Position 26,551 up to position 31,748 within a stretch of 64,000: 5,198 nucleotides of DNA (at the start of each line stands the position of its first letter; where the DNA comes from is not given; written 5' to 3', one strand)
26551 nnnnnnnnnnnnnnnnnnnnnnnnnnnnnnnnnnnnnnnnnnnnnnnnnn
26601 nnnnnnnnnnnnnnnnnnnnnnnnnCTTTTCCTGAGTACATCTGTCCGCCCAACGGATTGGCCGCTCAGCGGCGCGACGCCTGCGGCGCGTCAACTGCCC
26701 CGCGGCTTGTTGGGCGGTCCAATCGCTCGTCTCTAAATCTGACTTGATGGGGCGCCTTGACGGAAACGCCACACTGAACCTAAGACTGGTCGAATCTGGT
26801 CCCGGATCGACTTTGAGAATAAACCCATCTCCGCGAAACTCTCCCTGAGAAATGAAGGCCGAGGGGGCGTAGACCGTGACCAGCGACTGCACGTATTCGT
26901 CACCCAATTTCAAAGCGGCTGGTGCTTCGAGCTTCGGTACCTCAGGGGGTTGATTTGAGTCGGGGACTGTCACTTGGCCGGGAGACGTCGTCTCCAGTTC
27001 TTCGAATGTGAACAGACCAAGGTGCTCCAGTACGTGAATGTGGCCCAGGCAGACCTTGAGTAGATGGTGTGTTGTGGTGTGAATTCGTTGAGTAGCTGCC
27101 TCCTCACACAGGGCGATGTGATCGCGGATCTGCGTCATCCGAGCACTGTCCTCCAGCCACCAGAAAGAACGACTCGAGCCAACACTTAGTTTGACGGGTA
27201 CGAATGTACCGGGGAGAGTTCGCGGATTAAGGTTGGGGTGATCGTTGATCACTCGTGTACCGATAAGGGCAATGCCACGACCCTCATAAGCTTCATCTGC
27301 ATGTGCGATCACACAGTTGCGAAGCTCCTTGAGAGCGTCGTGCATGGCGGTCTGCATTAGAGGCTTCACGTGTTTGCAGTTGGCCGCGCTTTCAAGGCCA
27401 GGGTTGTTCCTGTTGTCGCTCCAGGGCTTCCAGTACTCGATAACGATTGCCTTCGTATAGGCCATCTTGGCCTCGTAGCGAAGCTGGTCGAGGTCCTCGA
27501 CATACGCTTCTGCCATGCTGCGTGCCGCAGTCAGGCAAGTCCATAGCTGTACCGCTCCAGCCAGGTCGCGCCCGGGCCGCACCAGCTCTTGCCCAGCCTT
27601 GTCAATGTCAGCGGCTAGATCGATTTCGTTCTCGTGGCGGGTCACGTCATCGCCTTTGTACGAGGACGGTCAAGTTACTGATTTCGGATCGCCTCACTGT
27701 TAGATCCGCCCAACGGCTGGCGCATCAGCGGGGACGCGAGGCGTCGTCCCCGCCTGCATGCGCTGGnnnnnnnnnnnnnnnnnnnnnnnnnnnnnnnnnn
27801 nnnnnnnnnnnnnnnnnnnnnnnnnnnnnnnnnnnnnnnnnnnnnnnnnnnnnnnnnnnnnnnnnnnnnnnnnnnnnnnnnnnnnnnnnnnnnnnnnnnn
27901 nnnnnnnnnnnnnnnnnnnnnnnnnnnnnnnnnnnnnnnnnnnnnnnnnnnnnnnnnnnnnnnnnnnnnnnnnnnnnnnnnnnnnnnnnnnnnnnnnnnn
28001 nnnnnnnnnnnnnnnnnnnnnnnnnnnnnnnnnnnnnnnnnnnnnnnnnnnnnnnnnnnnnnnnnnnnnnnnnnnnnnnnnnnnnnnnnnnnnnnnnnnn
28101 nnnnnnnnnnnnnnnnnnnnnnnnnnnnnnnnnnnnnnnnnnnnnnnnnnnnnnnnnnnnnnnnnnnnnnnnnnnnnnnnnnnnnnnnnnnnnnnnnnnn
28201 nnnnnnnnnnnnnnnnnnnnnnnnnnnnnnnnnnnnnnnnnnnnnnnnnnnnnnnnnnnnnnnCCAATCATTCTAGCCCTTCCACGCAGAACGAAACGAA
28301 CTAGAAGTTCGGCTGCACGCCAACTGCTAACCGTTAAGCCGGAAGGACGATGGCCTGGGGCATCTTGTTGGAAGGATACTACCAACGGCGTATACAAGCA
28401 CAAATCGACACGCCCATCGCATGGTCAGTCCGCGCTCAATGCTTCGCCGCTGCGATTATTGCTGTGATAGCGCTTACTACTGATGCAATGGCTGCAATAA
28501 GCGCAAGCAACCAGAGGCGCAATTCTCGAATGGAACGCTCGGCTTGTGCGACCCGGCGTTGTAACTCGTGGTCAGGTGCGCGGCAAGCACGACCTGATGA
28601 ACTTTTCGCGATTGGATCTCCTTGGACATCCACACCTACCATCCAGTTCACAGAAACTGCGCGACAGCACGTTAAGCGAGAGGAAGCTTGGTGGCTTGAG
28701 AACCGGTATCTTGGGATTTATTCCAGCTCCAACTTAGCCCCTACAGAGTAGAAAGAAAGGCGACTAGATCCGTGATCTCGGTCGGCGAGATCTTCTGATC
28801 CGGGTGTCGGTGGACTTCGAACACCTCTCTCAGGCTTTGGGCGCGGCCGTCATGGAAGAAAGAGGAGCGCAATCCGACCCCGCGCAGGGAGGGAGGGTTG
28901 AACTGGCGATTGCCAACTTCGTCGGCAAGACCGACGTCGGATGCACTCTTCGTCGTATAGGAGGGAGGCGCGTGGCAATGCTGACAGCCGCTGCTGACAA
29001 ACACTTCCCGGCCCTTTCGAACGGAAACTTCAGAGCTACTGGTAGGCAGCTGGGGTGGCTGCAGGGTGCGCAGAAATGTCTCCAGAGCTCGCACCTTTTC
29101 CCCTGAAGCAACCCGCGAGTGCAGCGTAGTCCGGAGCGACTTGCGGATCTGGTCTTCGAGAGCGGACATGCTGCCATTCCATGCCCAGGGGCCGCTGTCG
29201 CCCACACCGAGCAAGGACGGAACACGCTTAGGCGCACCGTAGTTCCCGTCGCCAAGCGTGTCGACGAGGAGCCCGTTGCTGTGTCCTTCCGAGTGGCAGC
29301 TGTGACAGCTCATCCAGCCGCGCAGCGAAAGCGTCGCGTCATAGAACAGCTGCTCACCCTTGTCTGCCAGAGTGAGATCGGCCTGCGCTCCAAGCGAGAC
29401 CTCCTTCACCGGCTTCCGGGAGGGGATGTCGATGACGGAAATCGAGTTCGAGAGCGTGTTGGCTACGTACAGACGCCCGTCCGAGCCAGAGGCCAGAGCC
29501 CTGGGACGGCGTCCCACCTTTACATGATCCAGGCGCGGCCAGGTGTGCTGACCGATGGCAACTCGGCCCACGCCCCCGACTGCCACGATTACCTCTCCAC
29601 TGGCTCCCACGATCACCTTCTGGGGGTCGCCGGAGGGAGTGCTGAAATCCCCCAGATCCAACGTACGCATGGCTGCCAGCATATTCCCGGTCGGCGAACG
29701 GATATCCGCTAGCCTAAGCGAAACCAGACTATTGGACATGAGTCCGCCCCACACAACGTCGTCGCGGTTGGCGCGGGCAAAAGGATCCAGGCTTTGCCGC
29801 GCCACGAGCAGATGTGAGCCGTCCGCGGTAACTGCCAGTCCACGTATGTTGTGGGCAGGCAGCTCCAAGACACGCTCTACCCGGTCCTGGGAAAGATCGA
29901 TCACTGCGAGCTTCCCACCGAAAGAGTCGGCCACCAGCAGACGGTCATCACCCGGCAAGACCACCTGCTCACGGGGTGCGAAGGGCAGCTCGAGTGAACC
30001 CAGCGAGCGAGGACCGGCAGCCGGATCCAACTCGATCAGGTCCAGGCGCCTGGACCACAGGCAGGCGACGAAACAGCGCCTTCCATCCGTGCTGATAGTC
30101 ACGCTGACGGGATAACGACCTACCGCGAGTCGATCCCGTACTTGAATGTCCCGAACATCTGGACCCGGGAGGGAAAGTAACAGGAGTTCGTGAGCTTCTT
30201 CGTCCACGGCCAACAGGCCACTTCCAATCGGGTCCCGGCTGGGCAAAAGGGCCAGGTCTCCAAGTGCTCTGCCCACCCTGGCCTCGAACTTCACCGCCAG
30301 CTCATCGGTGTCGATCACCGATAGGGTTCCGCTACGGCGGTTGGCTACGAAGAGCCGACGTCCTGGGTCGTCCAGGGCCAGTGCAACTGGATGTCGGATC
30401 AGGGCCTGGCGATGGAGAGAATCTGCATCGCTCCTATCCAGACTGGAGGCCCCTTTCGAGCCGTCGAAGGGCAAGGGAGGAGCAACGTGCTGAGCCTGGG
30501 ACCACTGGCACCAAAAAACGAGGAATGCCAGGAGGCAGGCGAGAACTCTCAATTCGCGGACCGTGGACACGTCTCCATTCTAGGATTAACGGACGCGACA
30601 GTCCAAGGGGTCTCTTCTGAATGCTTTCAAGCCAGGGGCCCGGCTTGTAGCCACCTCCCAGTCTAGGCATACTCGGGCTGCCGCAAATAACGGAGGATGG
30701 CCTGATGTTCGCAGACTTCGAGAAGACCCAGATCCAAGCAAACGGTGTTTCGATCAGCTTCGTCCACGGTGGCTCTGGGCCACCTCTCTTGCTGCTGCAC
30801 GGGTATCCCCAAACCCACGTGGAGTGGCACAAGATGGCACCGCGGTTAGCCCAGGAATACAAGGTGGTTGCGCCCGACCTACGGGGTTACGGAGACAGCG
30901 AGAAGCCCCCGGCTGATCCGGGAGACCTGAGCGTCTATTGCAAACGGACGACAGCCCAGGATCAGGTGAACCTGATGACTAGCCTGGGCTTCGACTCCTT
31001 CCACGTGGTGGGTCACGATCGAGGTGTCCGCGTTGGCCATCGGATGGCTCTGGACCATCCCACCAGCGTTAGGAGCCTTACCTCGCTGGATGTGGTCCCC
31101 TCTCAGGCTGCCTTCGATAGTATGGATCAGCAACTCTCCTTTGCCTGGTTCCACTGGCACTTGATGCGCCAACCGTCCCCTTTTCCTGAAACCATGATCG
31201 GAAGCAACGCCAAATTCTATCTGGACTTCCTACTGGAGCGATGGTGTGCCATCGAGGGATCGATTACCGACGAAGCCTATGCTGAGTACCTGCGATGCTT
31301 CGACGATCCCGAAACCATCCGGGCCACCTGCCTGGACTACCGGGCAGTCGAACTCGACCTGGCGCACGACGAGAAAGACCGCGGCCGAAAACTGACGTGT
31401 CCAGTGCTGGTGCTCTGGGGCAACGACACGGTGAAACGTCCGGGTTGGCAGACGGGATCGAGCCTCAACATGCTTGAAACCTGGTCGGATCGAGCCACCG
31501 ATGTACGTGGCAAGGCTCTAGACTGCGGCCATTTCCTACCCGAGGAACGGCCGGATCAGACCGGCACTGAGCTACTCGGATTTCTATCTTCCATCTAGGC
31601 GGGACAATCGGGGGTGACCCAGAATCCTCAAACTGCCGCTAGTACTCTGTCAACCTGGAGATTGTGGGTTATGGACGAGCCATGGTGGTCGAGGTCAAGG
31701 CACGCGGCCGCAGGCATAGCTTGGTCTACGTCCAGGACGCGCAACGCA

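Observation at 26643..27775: Unassignable ~300-aa gene in a toxin-antitoxin island, bracketed by two related hairpin repeats and lacking a natural stop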

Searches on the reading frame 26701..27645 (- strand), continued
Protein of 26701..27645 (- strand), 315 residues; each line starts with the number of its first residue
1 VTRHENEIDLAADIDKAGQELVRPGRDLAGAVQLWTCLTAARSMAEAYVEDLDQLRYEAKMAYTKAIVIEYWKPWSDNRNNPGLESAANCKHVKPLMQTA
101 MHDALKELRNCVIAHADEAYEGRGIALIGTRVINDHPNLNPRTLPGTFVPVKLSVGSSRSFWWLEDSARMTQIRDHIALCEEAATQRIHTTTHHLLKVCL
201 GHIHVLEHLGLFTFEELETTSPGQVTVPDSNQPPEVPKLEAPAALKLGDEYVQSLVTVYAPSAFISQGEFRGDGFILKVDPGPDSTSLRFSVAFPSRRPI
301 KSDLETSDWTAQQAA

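Call 62: fold_search(model_id=the predicted structure, library=pdb)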
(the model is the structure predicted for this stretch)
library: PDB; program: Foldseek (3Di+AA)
matches with E <= 10: 167; with E <= 0.001: 0
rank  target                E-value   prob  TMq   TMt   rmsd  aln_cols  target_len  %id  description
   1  3aon_A                2.1e-01  0.10  0.10  0.16  24.0       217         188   14  Crystal structure of the central axis (NtpD-NtpG) in the catalytic portion of Enterococcus hirae V-type sodium ATPase (released 2011-10-05)
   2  7tms_M                5.3e-01  0.10  0.13  0.18  24.3       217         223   10  V-ATPase from Saccharomyces cerevisiae, State 2 (released 2022-04-13)
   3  7tmr_M                6.3e-01  0.15  0.17  0.23  21.6       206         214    9  V-ATPase from Saccharomyces cerevisiae, State 1 (released 2022-04-13)
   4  4pho_A                7.4e-01  0.08  0.15  0.16  29.3       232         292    9  ClyA CC6/264 ox (2-303) (released 2014-09-24)
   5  9qe1_E                9.1e-01  0.08  0.20  0.18  33.8       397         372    8  Neobacillus vireti Wadjet-II JetABC monomer (released 2025-06-25)
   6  8cvi_A                1.2e+00  0.10  0.19  0.22  26.3       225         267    9  Cryo-EM structure of the supercoiled EPEC H6 flagellar filament core Curly I waveform (released 2022-09-07)
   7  8cxm_0                1.3e+00  0.09  0.19  0.22  28.1       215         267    8  Cryo-EM structure of the supercoiled E. coli K12 flagellar filament core, Normal waveform (released 2022-09-07)
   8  4k1p_F                1.3e+00  0.04  0.11  0.11  24.3       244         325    9  Structure of the NheA component of the Nhe toxin from Bacillus cereus (released 2013-09-18)
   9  4pho_C                1.3e+00  0.06  0.16  0.16  29.4       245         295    9  ClyA CC6/264 ox (2-303) (released 2014-09-24)
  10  9cef_A                1.4e+00  0.41  0.30  0.34  23.6       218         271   10  Caulobacter crescentus FljN flagellar filament (symmetrized) (released 2024-08-28)
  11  4tx5_B                1.5e+00  0.23  0.22  0.38  24.8       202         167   10  Crystal structure of Smac-DIABLO (in space group P65) (released 2015-07-15)
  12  2v7q_G                1.6e+00  0.13  0.22  0.25  20.9       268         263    8  The structure of F1-ATPase inhibited by I1-60HIS, a monomeric form of the inhibitor protein, IF1. (released 2007-09-18)
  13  4k1p_A                1.6e+00  0.03  0.11  0.10  26.6       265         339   10  Structure of the NheA component of the Nhe toxin from Bacillus cereus (released 2013-09-18)
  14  8auw_C                1.6e+00  0.25  0.22  0.40  24.8       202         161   10  Cryo-EM structure of human BIRC6 in complex with SMAC. (released 2023-02-15)
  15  8v7q_D                1.6e+00  0.11  0.21  0.29  20.3       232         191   12  IpaD (122-321) Pi-helix Mutant (delta Q148) Apo Structure (released 2024-08-21)
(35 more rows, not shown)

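Call 67: list_cluster_members(proteins=[P0001])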
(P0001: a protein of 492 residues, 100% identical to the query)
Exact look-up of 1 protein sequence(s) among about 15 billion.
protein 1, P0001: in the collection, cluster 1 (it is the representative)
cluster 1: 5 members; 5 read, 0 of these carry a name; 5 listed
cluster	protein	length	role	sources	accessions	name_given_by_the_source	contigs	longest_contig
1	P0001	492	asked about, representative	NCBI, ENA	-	-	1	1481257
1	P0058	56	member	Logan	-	-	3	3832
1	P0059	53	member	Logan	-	-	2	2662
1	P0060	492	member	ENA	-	-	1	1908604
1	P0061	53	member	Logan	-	-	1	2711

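Call 70: find_encoding_contigs(protein=P0060, flank=10000, max_places=3)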
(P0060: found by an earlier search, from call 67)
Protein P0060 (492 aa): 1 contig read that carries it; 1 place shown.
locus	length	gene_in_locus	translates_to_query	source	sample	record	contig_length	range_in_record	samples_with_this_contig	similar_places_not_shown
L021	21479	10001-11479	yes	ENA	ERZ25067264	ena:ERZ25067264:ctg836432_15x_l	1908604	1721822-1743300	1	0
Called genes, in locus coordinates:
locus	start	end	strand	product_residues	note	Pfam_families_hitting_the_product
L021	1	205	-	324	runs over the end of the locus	PF02633:Creatininase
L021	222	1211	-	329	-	PF04909:Amidohydro_2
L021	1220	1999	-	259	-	PF03737:RraA-like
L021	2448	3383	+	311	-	PF01063:Aminotran_4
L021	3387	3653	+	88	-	PF10041:DUF2277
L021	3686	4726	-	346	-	PF01408:GFO_IDH_MocA, PF02894:GFO_IDH_MocA_C, PF22725:GFO_IDH_MocA_C3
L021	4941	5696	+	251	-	PF01177:Asp_Glu_race (weak), PF17645:Amdase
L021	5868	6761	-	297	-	PF00561:Abhydrolase_1, PF12697:Abhydrolase_6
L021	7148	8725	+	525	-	PF00034:Cytochrom_C (faint), PF03150:CCP_MauG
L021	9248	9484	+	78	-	PF14076:DUF4258 (weak)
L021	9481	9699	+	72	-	-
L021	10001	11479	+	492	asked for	-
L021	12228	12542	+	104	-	-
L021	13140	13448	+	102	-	PF10387:DUF2442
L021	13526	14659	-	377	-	PF02126:PTE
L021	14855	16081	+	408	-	PF13439:Glyco_transf_4, PF13579:Glyco_trans_4_4, PF00534:Glycos_transf_1, PF13692:Glyco_trans_1_4, PF13524:Glyco_trans_1_2 (faint)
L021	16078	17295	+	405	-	PF00534:Glycos_transf_1, PF13692:Glyco_trans_1_4 (weak)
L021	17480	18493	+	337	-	PF16881:LIAS_N, PF04055:Radical_SAM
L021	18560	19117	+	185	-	PF02627:CMD (faint)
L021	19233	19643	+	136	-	PF20791:Acyl-ACP_TE_C (weak), PF13279:4HBT_2, PF03061:4HBT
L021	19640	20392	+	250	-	PF00702:Hydrolase, PF13419:HAD_2, PF13242:Hydrolase_like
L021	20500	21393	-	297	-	PF05762:VWA_CoxE, PF13768:VWA_3, PF00092:VWA, PF13519:VWA_2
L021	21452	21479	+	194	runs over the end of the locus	-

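Call 73: search_protein_families(library=pfam, proteins=[P0049, P0051, P0053, P0054, P0055, P0056, P0038, P0040, P0025, P0032], max_evalue=1)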
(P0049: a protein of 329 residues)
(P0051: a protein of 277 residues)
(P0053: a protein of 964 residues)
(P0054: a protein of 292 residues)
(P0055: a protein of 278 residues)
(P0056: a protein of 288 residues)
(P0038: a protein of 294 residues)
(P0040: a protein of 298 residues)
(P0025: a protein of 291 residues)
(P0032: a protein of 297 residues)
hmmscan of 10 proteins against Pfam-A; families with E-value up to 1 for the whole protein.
P0049 (329 aa): 0 families

P0051 (277 aa): 1 family
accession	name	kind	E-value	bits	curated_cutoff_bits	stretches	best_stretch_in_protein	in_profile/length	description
PF13919.11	ASXH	-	0.19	12.2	25.8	1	18-97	11-86/130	Asx homology domain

P0053 (964 aa): 11 families
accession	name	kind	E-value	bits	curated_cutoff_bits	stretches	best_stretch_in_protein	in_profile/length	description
PF18676.6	MBG_2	-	7.3e-73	241.6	25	10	174-254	1-64/72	MBG domain (YGX type)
PF12919.13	TcdA_TcdB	-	3.5e-19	69.7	23.6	5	462-523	12-70/382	TcdA/TcdB catalytic glycosyltransferase domain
PF05989.17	Chordopox_A35R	-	1.5e-08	35.2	27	0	10-48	3-41/174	Chordopoxvirus A35R protein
PF23603.1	Ubiquitin_TPR1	-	1.6e-07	31.4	27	0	221-235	21-35/69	Telomere repeat-binding protein 1-like, ubiquitin-like domain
PF13012.11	MitMem_reg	-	8e-07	29.4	26.6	0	18-37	86-105/113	Maintenance of mitochondrial structure and function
PF05572.19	Peptidase_M43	-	2.8e-06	27.8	23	0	202-233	47-78/152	Pregnancy-associated plasma protein-A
PF21648.2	M1E1E6-like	-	8.5e-05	23.2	27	0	854-881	35-63/104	Integron cassette protein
PF06712.16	DUF1199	-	0.00011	22.5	25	0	215-234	25-44/52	Protein of unknown function (DUF1199)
PF00631.27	G-gamma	-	0.0002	21.8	27.1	0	272-292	30-50/69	GGL domain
PF17625.7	DUF5509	-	0.069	12.7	25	0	872-895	275-298/362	Family of unknown function (DUF5509)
PF20773.4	InhA-like_MAM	-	0.085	12.8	26.9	0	867-897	148-178/191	Immune inhibitor A-like, MAM domain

P0054 (292 aa): 11 families
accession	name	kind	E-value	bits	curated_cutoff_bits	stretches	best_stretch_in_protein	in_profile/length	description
PF20941.2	DUF6848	-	8.8e-06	26.7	27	0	207-263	31-87/99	Domain of unknown function (DUF6848)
PF09636.16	XkdW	-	0.0012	19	24.6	0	211-229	13-31/57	XkdW protein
PF03847.19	TFIID_20kDa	-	0.0016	19.3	27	0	145-190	7-53/68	Transcription initiation factor TFIID subunit A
PF22629.2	ACT_AHAS_ss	-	0.0024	18.4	27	0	251-273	19-45/67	AHAS small subunit-like ACT domain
PF16774.11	Dit_N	-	0.0025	18.5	25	0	130-182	72-120/129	Distal tail protein, N-terminal domain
PF05121.17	GvpK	-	0.014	15.9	25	0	226-252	31-57/85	Gas vesicle protein K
PF12281.14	NTP_transf_8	-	0.023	15.1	26.3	0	238-275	117-154/218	Nucleotidyltransferase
PF04822.18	Takusan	-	0.056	13.8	28.1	0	227-257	53-83/85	Takusan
PF24848.1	DUF7723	-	0.079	13.4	27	0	158-195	8-45/71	Family of unknown function (DUF7723)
PF22822.1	MrpR_N_CB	-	0.23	12.6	27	0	220-261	13-53/79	MrpR, N-terminal core-binding domain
PF23448.1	CAP-like_CFAP184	-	0.92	10.1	27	0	171-199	26-54/131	CFAP184 CAP-like domain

P0055 (278 aa): 0 families

P0056 (288 aa): 5 families
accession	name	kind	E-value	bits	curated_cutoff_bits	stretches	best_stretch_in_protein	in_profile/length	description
PF20543.3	CowN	-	0.0031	18.5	27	1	5-52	36-81/94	N2-fixation sustaining protein CowN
PF01099.22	Uteroglobin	-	0.072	13.9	24.8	1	22-67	43-88/90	Uteroglobin family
PF03314.20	DUF273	-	0.14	12.2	30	1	13-95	27-99/219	Protein of unknown function, DUF273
PF02613.20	Nitrate_red_del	-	0.18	12.3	22.2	1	135-188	41-89/136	Nitrate reductase delta subunit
PF16752.10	TBCC_N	-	0.25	12.1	27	1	5-50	29-69/115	Tubulin-specific chaperone C N-terminal domain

P0038 (294 aa): 1 family
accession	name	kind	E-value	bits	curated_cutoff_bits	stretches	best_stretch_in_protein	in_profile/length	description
PF13310.11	Virulence_RhuM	-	0.22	11.2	33.7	1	103-183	124-198/252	Virulence protein RhuM family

P0040 (298 aa): 0 families

P0025 (291 aa): 0 families

P0032 (297 aa): 0 families

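Call 99: fold_search(model_id=the predicted structure, library=viral)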
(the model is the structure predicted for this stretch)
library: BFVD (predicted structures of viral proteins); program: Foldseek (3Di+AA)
matches with E <= 10: 237; with E <= 0.001: 0
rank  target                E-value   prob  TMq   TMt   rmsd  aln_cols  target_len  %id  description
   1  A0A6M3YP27            8.0e-02  0.20  0.16  0.11  29.8       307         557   13  Uncharacterized protein (Fragment) [Riboviria sp.]
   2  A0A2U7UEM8            1.0e-01  0.44  0.25  0.17  26.6       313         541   11  Uncharacterized protein [Pandoravirus macleodensis]
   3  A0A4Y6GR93            1.7e-01  0.08  0.09  0.12  27.7       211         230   15  Uncharacterized protein [Chrysochromulina parva virus BQ2]
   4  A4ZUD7                2.3e-01  0.85  0.28  0.52  10.1       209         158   10  Uncharacterized protein ORF158 [Acidianus bottle-shaped virus (isolate Italy/Pozzuoli)]
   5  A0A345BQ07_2          2.6e-01  0.30  0.25  0.07  33.2       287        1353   12  (no name in the UniProt tables at hand)
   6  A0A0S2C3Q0            3.2e-01  0.06  0.14  0.14  26.8       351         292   13  Putative ORF3 protein [Human plasma-associated gemycircularvirus]
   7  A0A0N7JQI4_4          4.7e-01  0.07  0.15  0.04  34.2       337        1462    9  (no name in the UniProt tables at hand)
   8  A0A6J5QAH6            4.9e-01  0.72  0.33  0.21   8.0       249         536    8  Uncharacterized protein [uncultured Caudovirales phage]
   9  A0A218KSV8            5.2e-01  0.11  0.17  0.07  40.5       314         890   13  (no name in the UniProt tables at hand)
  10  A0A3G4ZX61            7.2e-01  0.08  0.17  0.08  44.7       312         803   12  Uncharacterized protein [Faunusvirus sp.]
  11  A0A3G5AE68            7.2e-01  0.04  0.13  0.12  32.1       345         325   12  Uncharacterized protein [Hyperionvirus sp.]
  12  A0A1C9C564            7.6e-01  0.04  0.12  0.10  26.1       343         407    9  Uncharacterized protein [Heterosigma akashiwo virus 01]
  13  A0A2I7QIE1            8.0e-01  0.12  0.13  0.23  16.4       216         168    8  (no name in the UniProt tables at hand)
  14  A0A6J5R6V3            8.4e-01  0.28  0.10  0.27   7.9        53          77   19  Uncharacterized protein [uncultured Caudovirales phage]
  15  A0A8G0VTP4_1          8.4e-01  0.12  0.08  0.03  30.1       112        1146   16  (no name in the UniProt tables at hand)
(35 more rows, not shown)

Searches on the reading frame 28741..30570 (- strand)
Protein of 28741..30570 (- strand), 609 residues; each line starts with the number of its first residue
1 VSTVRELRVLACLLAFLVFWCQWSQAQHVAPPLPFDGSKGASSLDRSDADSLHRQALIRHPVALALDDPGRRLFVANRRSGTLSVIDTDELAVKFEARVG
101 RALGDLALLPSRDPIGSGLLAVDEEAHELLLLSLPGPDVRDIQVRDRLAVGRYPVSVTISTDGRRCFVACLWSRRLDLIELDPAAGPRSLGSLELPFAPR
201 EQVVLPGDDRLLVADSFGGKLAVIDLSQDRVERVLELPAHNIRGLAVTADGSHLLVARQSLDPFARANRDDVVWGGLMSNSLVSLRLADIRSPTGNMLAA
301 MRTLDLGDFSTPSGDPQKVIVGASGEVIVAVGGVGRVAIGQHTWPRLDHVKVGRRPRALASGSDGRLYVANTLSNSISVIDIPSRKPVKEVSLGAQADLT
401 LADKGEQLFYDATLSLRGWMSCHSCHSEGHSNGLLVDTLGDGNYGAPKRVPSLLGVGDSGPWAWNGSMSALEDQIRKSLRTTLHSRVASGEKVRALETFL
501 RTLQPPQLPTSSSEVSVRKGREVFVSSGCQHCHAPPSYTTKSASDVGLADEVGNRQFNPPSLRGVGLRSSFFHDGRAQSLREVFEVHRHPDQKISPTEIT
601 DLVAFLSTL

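Call 11: search_protein_families(library=pfam, proteins=[window:28741-30570:-], max_evalue=0.01)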
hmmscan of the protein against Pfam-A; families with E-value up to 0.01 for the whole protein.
window:28741-30570:- (609 aa): 7 families
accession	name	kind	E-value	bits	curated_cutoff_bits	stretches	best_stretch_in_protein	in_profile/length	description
PF03150.19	CCP_MauG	-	1.6e-17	64.9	25.6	2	405-485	7-88/149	Di-haem cytochrome c peroxidase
PF00034.26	Cytochrom_C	-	3e-05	25.7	21.3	0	518-609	2-89/90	Cytochrome c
PF01436.27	NHL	-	0.00048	20.5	20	0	355-378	3-26/28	NHL repeat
PF06537.16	DHOR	-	0.00048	19.1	22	0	511-548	357-393/499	Di-haem oxidoreductase, putative peroxidase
PF13442.11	Cytochrome_CBB3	-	0.0006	20.5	27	0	517-606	3-68/68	Cytochrome C oxidase, cbb3-type, subunit III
PF10282.15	Lactonase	-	0.00085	19.1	21.7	0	59-89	291-321/344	Lactonase, 7-bladed beta-propeller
PF21783.3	YNCE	-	0.0085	15.9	27.1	0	138-181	270-313/339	YNCE-like beta-propeller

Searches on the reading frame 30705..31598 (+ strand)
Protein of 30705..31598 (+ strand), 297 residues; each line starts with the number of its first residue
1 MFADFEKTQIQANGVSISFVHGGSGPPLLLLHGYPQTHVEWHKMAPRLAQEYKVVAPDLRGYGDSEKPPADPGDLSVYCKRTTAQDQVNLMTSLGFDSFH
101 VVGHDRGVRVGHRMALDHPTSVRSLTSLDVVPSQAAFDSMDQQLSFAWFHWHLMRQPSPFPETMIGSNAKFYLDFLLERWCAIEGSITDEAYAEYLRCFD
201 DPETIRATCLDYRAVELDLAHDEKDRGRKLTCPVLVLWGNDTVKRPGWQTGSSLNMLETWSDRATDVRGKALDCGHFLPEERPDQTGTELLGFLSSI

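Call 11: search_protein_families(library=pfam, proteins=[window:30705-31598:+], max_evalue=0.01)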
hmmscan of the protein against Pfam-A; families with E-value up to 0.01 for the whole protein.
window:30705-31598:+ (297 aa): 4 families
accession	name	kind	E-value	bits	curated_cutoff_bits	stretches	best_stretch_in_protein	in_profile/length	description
PF00561.26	Abhydrolase_1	-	1.8e-29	103.5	25.8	1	26-241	1-209/245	alpha/beta hydrolase fold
PF12697.13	Abhydrolase_6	-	1.1e-17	65.8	26.3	1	28-285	1-213/217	Alpha/beta hydrolase family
PF12146.15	Hydrolase_4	-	0.0013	18.5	27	1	29-84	8-64/239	Serine aminopeptidase, S33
PF06441.18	EHN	-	0.0059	17.3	22.8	0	7-41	71-107/107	Epoxide hydrolase N terminus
